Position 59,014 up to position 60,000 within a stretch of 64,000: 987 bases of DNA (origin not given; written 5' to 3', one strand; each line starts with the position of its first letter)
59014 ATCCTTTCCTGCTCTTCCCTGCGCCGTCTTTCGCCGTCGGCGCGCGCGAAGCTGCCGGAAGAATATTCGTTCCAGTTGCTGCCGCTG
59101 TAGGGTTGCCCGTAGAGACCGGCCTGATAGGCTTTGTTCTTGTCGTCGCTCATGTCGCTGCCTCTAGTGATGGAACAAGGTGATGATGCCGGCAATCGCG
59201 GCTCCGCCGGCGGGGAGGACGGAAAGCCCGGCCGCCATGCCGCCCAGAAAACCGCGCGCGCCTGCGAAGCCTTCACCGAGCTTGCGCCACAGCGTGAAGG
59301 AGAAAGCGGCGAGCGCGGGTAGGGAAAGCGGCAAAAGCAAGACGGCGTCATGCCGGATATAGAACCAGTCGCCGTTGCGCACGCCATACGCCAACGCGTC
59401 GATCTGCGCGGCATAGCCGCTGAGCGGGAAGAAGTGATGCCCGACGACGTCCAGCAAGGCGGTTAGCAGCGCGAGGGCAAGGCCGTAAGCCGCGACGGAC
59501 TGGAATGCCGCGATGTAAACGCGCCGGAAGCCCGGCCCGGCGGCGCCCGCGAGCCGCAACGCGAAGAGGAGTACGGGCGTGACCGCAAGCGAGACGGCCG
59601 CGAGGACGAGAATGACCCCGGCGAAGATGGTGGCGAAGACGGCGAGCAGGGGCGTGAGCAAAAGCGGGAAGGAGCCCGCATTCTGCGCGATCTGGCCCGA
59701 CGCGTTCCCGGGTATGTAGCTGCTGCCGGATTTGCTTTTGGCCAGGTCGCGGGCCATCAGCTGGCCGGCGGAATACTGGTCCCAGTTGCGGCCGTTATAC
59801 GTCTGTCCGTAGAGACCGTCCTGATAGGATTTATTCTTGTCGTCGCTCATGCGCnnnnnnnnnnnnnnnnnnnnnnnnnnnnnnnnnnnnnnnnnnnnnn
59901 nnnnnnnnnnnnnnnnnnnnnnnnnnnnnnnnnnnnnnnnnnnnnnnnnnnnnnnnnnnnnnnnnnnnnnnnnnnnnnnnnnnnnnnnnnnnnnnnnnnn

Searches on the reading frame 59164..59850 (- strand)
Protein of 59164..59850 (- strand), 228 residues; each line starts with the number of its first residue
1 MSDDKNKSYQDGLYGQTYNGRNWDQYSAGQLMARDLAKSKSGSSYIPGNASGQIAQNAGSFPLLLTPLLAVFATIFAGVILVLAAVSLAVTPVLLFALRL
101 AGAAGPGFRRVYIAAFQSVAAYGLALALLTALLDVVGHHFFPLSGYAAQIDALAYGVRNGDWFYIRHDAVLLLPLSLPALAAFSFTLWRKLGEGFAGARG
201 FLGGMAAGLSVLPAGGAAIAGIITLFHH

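Call 3: search_protein_families(library=pfam, proteins=[window:59164-59850:-], max_evalue=1)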
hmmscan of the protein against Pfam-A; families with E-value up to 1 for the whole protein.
window:59164-59850:- (228 aa): 1 family
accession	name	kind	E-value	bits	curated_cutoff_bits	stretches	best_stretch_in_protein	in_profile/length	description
PF05101.18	VirB3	-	0.0092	16.7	23.9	1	67-118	19-73/84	Type IV secretory pathway, VirB3-like protein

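Call 4: search_protein_families(library=ncbifam, proteins=[window:59164-59850:-], max_evalue=1)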
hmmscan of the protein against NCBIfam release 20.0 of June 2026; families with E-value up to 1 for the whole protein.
window:59164-59850:- (228 aa): 2 families
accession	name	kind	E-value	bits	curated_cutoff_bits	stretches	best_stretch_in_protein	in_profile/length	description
NF010395.0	PRK13823.1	subfamily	0.014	15.4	60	1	64-120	27-82/103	conjugal transfer protein TrbD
NF047783.1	VWA_dom_MadC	equivalog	0.059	12.2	600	1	80-107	327-354/498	MadC family VWA domain-containing protein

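Call 8: find_homologous_proteins(query=window:59164-59850:-, max_evalue=0.001)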
Query window:59164-59850:- (228 aa): 3 proteins with E <= 0.001 among 8000 candidates.
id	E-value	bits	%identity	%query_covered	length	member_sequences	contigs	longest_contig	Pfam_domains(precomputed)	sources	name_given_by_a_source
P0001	2.8e-140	483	100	100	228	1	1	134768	-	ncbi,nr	ncbi:MAG: hypothetical protein GC185_08065 [Alphaproteobacteria bacterium]|nr:hypothetical protein [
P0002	2.0e-54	203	47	99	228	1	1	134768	-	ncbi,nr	ncbi:MAG: hypothetical protein GC185_08070 [Alphaproteobacteria bacterium]|nr:hypothetical protein [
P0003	2.6e-17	81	35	96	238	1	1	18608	-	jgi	jgi:hypothetical protein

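Call 10: find_encoding_contigs(protein=P0003, flank=10000, max_places=6)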
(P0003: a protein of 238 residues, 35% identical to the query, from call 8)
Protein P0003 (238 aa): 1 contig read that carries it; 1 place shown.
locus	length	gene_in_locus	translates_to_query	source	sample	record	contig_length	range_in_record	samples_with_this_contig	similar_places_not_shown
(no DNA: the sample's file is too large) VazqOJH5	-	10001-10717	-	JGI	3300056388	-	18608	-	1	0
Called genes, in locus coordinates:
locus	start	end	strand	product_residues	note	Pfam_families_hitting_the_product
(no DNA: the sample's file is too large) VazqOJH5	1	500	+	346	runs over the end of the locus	-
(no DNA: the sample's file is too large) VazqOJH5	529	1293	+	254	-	PF01738:DLH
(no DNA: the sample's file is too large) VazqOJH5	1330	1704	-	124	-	-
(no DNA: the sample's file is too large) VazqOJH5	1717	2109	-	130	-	PF05973:Gp49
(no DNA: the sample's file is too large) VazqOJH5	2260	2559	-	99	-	-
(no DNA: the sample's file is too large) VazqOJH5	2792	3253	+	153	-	PF20791:Acyl-ACP_TE_C (faint), PF13279:4HBT_2, PF03061:4HBT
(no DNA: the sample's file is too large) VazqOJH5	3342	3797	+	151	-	PF00856:SET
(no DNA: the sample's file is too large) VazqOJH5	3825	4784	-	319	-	PF02195:ParB_N, PF17762:HTH_ParB, PF23552:ParB_C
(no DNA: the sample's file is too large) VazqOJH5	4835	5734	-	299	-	PF00142:Fer4_NifH (weak), PF02374:ArsA_ATPase, PF06564:CBP_BcsQ, PF09140:MipZ, PF10609:ParA, PF13614:AAA_31, PF01656:CbiA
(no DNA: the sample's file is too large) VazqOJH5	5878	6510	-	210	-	PF02527:GidB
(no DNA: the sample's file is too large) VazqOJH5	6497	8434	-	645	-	PF01134:GIDA, PF12831:FAD_oxidored, PF21680:GIDA_C_1st, PF13932:SAM_GIDA_C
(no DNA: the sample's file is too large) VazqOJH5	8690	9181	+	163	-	PF00293:NUDIX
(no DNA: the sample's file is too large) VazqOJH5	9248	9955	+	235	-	-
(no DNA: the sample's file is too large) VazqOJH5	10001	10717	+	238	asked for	-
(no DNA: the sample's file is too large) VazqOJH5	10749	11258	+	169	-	-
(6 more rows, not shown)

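Call 18: search_protein_families(library=padloc, proteins=[window:59164-59850:-], max_evalue=1)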
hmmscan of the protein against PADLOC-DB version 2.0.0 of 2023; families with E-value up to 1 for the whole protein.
window:59164-59850:- (228 aa): 0 families

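Call 19: search_protein_families(library=phrogs, proteins=[window:59164-59850:-], max_evalue=1)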
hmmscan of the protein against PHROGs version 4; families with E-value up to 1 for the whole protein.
window:59164-59850:- (228 aa): 1 family
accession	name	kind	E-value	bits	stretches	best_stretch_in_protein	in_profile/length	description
phrog_18360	-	unknown function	0.32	11.9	0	74-88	37-51/52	-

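Call 21: search_protein_representatives(alignment_id=A2)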
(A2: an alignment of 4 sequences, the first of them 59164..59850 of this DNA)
Query: 4 sequences, 245 profile positions. Proteins with E-value up to 0.001 (for the whole library): 48; up to 1e-10: 21; up to 1e-30: 9. The best 48 are listed.
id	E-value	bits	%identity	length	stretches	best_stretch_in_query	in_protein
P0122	1.3e-108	378.4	-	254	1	1-244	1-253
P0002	3.0e-100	351.0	-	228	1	1-241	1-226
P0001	1.7e-94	332.1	-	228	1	1-240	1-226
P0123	1.2e-60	221.3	-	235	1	1-243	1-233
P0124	1.8e-48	181.4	-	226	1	3-240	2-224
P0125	6.0e-46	173.2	-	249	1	1-244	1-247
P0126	3.7e-37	144.4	-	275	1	4-237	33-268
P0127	1.1e-36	142.8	-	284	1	2-232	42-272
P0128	1.0e-32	129.9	-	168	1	76-242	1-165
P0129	2.2e-26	109.1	-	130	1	2-126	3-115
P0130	4.5e-25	104.8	-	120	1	1-118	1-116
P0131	1.9e-17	79.9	-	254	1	1-232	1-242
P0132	1.7e-16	76.7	-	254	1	10-236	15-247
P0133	7.4e-16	74.6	-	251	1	6-242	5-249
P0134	3.1e-15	72.6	-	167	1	6-154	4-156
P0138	7.0e-12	61.6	-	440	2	5-235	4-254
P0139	8.0e-12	61.4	-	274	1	11-238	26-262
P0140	4.5e-11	59.0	-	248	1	8-237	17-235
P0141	2.3e-10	56.6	-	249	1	1-235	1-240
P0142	4.9e-09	52.3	-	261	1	8-228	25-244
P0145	2.0e-07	47.0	-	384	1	64-235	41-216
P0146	2.5e-07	46.7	-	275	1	5-224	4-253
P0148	6.6e-07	45.3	-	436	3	6-152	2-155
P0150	1.4e-06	44.2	-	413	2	65-242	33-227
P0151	2.0e-06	43.7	-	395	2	57-240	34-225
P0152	4.2e-06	42.7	-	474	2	70-242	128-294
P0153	6.3e-06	42.1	-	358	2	74-240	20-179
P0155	1.9e-05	40.5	-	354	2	74-229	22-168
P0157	2.3e-05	40.3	-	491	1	33-237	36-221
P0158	3.1e-05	39.8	-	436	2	8-231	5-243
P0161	1.6e-04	37.5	-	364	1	7-192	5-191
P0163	3.4e-04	36.4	-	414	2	6-238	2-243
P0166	6.1e-04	35.6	-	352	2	80-226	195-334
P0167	1.0e-03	34.9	-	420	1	8-149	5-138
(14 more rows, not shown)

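Call 24: find_homologous_proteins(query=A3, max_evalue=0.001)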
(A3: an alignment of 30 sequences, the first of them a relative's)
Query A3 (30 sequences) (228 aa, profile of the alignment): 5 proteins with E <= 0.001 among 8000 candidates.
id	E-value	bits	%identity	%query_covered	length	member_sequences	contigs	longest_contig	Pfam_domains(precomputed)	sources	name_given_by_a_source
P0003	2.3e-75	272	35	96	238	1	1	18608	-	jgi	jgi:hypothetical protein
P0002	1.0e-66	243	47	99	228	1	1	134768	-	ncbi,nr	ncbi:MAG: hypothetical protein GC185_08070 [Alphaproteobacteria bacterium]|nr:hypothetical protein [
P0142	1.4e-59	220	25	18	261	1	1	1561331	-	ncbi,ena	-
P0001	1.4e-58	217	100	100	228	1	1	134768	-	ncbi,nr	ncbi:MAG: hypothetical protein GC185_08065 [Alphaproteobacteria bacterium]|nr:hypothetical protein [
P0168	3.1e-46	176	44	8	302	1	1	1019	-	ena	-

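Call 25: find_encoding_contigs(protein=P0142, flank=8000, max_places=3)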
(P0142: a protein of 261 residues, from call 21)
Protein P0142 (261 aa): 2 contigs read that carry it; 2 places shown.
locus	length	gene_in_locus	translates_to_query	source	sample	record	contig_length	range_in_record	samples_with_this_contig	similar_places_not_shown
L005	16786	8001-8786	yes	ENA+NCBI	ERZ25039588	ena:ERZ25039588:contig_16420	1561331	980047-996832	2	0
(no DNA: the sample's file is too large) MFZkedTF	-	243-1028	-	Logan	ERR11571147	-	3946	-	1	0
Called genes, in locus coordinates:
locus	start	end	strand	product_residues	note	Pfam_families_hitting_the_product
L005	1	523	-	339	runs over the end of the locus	PF01073:3Beta_HSD, PF01370:Epimerase, PF04321:RmlD_sub_bind, PF07993:NAD_binding_4 (faint), PF16363:GDP_Man_Dehyd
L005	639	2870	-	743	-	PF18072:FGAR-AT_linker, PF00586:AIRS, PF02769:AIRS_C, PF00586:AIRS, PF02769:AIRS_C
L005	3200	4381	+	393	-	-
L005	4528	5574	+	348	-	PF03951:Gln-synt_N, PF00120:Gln-synt_C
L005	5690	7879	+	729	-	PF12437:GSIII_N, PF00120:Gln-synt_C, PF18318:Gln-synt_C-ter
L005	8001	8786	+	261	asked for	-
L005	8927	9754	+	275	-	-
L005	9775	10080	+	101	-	PF03992:ABM (weak)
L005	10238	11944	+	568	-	PF00501:AMP-binding, PF13193:AMP-binding_C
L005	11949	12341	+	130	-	PF07681:DoxX (weak)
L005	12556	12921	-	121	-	PF05726:Pirin_C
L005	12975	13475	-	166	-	PF02678:Pirin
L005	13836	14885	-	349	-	-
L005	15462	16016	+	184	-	PF04542:Sigma70_r2, PF08281:Sigma70_r4_2, PF04545:Sigma70_r4 (weak)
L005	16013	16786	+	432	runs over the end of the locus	PF13505:OMP_b-brl (weak)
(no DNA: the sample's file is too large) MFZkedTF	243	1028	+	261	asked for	-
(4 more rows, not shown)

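Call 27: find_related_loci(query=A2, collection=genome_contigs, flank=10000)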
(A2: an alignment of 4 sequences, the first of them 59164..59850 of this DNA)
Query A2 (228 aa) in genome_contigs; peptide patterns used: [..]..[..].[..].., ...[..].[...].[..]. (x = any residue, [..] = any of these).
97 stretches matched a pattern, but none encodes a relative of the query by tblastn (E <= 1e-3).

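Call 28: find_related_loci(query=A2, collection=metagenome_contigs, flank=10000)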
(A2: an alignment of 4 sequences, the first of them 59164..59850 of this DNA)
Query A2 (228 aa) in metagenome_contigs; peptide patterns used: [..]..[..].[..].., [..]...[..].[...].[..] (x = any residue, [..] = any of these).
158 stretches matched a pattern, but none encodes a relative of the query by tblastn (E <= 1e-3).

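Call 29: predict_structure(alignment_id=A2)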
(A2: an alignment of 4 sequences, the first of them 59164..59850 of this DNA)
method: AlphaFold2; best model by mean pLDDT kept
length: 228 residues; sequences in the alignment: 4
mean_pLDDT: 60.6   pTM: 0.45
mean pLDDT of the five models: 60.6, 58.6, 45.4, 43.5, 43.0
residues with pLDDT >= 90: 0; 70-90: 72; 50-70: 104; < 50: 52
segments of 3 or more residues with pLDDT < 50: 1-12, 14-19, 42-65, 224-228
pLDDT, mean of each block of 10 residues (from residue 1): 47 47 54 54 39 34 51 66 75 76 71 78 74 70 66 69 64 66 74 59 59 53 45
secondary structure, 60 per line:
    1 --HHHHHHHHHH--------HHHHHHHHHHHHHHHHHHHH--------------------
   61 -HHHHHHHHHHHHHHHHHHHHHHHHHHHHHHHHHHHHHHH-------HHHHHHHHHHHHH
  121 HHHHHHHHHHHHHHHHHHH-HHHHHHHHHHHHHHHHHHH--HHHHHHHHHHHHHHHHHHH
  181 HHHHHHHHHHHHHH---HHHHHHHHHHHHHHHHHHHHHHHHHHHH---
elements in order: H3-12 H21-40 H62-100 H108-139 H141-159 H162-194 H198-225

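Call 31: find_encoding_contigs(protein=P0124, flank=10000, max_places=3)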
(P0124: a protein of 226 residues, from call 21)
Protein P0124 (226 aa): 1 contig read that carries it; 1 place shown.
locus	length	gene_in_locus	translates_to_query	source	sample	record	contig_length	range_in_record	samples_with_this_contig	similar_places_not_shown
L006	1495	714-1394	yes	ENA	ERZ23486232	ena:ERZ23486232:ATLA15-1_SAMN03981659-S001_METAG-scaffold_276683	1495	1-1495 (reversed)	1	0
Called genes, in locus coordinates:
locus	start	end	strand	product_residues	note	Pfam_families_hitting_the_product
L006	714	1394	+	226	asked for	-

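Call 32: find_encoding_contigs(protein=P0125, flank=10000, max_places=3)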
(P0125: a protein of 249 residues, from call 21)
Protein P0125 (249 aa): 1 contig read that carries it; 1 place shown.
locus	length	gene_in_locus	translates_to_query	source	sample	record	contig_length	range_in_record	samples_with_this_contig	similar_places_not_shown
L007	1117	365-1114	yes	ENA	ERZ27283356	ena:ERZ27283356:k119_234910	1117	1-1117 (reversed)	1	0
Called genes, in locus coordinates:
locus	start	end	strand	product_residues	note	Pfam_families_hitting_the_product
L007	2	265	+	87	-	?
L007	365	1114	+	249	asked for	-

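Call 33: list_cluster_members(proteins=[P0126, P0127, P0131, P0132, P0133, P0138, P0139, P0140, P0141, P0146])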
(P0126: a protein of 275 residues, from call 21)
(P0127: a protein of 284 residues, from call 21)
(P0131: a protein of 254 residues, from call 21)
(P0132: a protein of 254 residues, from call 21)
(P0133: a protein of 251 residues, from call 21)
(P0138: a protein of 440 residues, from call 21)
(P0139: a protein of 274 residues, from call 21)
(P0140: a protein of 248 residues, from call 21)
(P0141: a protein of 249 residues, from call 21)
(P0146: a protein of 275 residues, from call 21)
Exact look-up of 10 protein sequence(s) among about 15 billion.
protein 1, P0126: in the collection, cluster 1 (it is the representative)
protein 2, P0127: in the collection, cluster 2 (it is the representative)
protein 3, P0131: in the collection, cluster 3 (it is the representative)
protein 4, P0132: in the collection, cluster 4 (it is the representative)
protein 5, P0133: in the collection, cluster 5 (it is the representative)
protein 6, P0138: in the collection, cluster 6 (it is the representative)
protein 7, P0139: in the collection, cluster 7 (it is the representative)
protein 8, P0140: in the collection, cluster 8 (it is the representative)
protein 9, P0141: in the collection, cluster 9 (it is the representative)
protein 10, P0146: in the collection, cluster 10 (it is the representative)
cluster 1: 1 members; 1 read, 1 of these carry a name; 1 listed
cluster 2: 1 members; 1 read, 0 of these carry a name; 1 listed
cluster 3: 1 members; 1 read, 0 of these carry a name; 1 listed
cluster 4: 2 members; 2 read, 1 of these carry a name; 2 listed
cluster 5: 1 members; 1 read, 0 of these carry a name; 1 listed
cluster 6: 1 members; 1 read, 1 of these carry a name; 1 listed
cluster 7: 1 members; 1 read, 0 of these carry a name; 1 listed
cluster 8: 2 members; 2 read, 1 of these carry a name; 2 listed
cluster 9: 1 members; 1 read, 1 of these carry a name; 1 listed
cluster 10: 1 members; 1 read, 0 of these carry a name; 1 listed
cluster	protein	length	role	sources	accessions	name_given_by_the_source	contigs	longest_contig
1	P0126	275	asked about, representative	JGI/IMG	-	hypothetical protein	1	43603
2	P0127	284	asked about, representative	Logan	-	-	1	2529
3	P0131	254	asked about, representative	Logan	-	-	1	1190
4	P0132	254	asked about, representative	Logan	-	-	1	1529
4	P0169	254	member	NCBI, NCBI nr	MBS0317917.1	MAG: hypothetical protein JSR49_12400 [Proteobacteria bacterium] | hypothetical protein [Pseudomonadota bacterium]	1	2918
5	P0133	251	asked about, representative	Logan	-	-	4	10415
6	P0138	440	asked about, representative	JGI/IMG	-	hypothetical protein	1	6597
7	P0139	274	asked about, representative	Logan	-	-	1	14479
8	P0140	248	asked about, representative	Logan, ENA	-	-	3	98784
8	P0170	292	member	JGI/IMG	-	hypothetical protein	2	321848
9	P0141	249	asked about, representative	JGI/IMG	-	hypothetical protein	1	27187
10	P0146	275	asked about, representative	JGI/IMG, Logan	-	-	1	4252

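Call 36: find_encoding_contigs(protein=P0126, flank=10000, max_places=2)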
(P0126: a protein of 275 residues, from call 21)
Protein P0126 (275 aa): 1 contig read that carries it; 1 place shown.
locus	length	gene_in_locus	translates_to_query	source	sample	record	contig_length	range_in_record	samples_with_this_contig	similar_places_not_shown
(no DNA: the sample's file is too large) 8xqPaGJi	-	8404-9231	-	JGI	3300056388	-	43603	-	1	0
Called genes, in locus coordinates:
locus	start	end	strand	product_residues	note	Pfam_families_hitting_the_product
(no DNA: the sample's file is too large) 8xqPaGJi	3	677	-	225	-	?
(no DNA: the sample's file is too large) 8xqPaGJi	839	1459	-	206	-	-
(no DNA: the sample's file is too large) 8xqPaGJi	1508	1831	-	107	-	PF02575:YbaB_DNA_bd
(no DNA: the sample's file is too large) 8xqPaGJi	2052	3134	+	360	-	PF13606:Ank_3 (faint), PF13857:Ank_5 (faint), PF24521:Ank_KRIT1 (faint), PF00023:Ank (faint), PF12796:Ank_2, PF13637:Ank_4 (weak), PF12796:Ank_2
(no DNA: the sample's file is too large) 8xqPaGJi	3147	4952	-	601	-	PF13177:DNA_pol3_delta2, PF13191:AAA_16 (weak), PF13604:AAA_30 (weak), PF00004:AAA, PF13401:AAA_22 (weak), PF22608:DNAX_ATPase_lid, PF12169:DNA_pol3_gamma3, PF12362:DUF3646, +2 more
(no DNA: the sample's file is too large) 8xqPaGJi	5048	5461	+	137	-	-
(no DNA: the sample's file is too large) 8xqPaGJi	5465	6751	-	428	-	PF01946:Thi4 (weak), PF00890:FAD_binding_2 (weak), PF01266:DAO, PF01494:FAD_binding_3 (faint), PF01593:Amino_oxidase (faint), PF03486:HI0933_like (faint), PF07992:Pyr_redox_2 (faint), PF13450:NAD_binding_8 (weak)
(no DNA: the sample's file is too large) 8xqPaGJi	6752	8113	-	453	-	PF00120:Gln-synt_C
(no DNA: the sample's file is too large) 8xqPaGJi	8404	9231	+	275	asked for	-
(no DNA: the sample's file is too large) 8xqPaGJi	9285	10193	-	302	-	PF00482:T2SSF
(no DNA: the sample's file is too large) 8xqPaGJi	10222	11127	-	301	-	-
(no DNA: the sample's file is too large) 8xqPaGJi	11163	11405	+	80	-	-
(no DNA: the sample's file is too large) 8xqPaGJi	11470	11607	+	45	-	-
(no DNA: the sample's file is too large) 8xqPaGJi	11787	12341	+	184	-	PF13328:HD_4, PF01966:HD (weak)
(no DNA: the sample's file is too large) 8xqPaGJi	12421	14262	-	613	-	PF00009:GTP_EFTU, PF22042:EF-G_D2 (weak), PF03144:GTP_EFTU_D2, PF00679:EFG_C, PF21018:BipA_C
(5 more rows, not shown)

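Call 37: find_encoding_contigs(protein=P0140, flank=8000, max_places=2)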
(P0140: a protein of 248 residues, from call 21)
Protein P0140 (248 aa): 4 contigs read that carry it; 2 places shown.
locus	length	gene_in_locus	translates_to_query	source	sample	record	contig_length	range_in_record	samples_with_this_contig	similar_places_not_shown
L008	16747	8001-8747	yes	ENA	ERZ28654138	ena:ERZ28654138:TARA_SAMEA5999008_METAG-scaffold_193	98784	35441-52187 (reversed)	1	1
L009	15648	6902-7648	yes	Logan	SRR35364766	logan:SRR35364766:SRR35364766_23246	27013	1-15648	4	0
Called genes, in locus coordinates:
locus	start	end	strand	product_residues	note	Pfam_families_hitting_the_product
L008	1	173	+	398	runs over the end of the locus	PF00291:PALP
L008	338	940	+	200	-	PF05724:TPMT, PF13847:Methyltransf_31 (weak), PF08241:Methyltransf_11, PF08242:Methyltransf_12, PF13649:Methyltransf_25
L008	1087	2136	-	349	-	PF04371:PAD_porph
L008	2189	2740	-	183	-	PF20221:DUF6580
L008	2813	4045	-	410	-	PF20511:PMI_typeI_cat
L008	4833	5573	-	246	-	PF03692:CxxCxxCC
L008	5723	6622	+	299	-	PF02899:Phage_int_SAM_1, PF13495:Phage_int_SAM_4 (weak), PF00589:Phage_integrase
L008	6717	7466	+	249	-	PF00753:Lactamase_B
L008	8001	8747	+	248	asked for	-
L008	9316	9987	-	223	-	PF00072:Response_reg, PF00196:GerE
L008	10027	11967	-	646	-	PF28559:TPR_SusR (faint), PF07730:HisKA_3 (weak), PF02518:HATPase_c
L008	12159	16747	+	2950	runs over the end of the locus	PF01030:Recep_L_domain (faint), PF14734:DUF4469 (faint), PF19408:PKD_6, PF07705:CARDB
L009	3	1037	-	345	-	?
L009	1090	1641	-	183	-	PF20221:DUF6580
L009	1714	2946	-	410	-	PF20511:PMI_typeI_cat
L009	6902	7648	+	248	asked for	-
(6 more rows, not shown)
